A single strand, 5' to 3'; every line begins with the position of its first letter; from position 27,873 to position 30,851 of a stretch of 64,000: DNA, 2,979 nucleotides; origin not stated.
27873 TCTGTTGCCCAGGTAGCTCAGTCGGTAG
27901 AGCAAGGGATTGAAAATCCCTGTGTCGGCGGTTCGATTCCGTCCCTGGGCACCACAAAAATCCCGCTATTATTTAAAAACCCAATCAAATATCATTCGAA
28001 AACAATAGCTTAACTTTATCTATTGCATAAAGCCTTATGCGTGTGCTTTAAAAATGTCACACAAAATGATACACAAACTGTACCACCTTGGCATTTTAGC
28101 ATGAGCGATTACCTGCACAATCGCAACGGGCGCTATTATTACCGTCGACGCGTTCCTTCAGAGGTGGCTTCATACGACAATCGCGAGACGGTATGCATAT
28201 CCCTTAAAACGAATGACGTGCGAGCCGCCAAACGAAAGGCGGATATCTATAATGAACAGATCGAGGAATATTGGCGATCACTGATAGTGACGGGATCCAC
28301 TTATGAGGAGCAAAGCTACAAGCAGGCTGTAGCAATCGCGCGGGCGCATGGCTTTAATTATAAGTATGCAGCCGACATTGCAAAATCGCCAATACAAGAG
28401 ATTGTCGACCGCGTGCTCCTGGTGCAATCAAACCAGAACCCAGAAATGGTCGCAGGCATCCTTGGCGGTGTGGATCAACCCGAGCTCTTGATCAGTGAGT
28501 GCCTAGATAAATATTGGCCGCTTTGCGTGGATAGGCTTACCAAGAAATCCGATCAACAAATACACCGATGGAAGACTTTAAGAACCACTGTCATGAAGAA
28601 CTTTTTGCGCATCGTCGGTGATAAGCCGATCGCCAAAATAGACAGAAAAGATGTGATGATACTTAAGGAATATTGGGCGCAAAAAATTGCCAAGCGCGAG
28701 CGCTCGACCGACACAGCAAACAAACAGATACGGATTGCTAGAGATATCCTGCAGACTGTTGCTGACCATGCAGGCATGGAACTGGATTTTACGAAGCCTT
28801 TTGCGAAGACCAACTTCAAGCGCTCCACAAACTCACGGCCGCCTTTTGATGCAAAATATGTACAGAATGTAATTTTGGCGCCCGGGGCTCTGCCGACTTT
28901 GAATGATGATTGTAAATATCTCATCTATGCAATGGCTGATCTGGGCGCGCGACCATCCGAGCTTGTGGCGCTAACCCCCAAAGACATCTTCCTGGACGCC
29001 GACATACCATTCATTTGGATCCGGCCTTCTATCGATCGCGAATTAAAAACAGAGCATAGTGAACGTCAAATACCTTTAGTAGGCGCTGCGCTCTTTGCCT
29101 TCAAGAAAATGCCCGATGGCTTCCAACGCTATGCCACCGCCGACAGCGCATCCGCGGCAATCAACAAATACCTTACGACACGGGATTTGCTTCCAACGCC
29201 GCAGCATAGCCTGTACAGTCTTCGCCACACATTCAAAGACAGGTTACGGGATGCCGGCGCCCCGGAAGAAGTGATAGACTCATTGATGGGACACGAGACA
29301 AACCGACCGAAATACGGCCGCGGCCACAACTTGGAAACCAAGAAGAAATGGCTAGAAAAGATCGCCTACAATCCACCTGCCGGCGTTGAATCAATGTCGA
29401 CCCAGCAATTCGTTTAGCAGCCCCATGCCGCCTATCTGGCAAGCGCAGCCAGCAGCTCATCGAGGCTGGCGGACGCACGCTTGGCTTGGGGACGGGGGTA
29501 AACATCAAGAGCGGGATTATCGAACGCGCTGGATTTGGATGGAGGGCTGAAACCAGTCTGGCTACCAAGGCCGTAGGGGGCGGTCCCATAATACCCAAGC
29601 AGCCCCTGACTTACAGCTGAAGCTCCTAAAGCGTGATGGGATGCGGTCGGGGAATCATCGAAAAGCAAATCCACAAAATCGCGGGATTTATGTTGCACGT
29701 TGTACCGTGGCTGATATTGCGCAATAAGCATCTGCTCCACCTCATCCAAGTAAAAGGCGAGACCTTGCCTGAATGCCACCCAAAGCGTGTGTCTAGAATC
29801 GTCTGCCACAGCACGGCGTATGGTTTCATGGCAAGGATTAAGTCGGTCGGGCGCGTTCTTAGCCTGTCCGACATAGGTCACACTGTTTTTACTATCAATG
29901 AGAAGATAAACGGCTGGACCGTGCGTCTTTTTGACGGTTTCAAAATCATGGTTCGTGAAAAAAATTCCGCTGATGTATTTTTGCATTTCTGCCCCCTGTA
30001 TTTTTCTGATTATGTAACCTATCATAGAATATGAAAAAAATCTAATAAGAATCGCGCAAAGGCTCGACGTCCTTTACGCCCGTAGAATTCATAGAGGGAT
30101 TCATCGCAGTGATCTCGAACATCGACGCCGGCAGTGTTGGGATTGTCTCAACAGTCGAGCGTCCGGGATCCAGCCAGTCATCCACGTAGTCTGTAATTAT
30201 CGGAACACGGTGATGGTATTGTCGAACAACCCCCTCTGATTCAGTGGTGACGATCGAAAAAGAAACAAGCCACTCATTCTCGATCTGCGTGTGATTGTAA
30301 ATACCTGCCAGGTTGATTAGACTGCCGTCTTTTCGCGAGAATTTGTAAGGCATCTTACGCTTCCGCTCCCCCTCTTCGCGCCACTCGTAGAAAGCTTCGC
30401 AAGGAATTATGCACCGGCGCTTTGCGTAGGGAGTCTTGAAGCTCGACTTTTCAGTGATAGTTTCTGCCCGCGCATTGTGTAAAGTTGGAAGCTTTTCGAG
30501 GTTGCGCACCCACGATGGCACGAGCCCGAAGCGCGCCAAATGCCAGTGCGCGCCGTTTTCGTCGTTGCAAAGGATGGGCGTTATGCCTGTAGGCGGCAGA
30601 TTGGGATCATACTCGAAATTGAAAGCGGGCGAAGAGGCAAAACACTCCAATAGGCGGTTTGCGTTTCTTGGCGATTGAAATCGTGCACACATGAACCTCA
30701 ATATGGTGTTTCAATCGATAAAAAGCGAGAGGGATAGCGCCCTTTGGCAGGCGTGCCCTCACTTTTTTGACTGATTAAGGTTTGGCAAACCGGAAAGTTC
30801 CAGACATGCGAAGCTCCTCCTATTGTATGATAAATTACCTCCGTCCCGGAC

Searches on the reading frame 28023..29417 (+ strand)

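Call 57: search_protein_families(library=pfam, max_evalue=0.001, proteins=[window:28023-29417:+])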
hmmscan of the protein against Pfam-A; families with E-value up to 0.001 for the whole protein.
window:28023-29417:+ (464 aa): 2 families
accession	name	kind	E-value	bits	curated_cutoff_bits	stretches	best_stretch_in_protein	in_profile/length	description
PF20172.3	DUF6538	-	1.2e-14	54.1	27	1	30-87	1-58/60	Domain of unknown function (DUF6538)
PF00589.27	Phage_integrase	-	3.1e-06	27.5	27.1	1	301-426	28-158/172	Phage integrase family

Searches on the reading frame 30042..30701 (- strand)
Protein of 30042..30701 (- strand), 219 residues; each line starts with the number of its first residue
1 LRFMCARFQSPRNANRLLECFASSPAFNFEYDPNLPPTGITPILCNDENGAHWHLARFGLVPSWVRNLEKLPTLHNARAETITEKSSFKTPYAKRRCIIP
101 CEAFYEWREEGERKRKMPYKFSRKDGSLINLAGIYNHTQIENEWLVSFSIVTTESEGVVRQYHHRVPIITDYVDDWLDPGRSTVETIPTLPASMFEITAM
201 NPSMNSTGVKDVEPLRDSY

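Call 57: search_protein_families(library=pfam, max_evalue=0.001, proteins=[window:30042-30701:-])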
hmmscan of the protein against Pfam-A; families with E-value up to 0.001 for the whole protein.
window:30042-30701:- (219 aa): 1 family
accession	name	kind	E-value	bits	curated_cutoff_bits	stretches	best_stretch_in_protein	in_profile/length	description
PF02586.19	SRAP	-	4.2e-46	157.6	27.1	1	4-190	1-193/214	SOS response associated peptidase (SRAP)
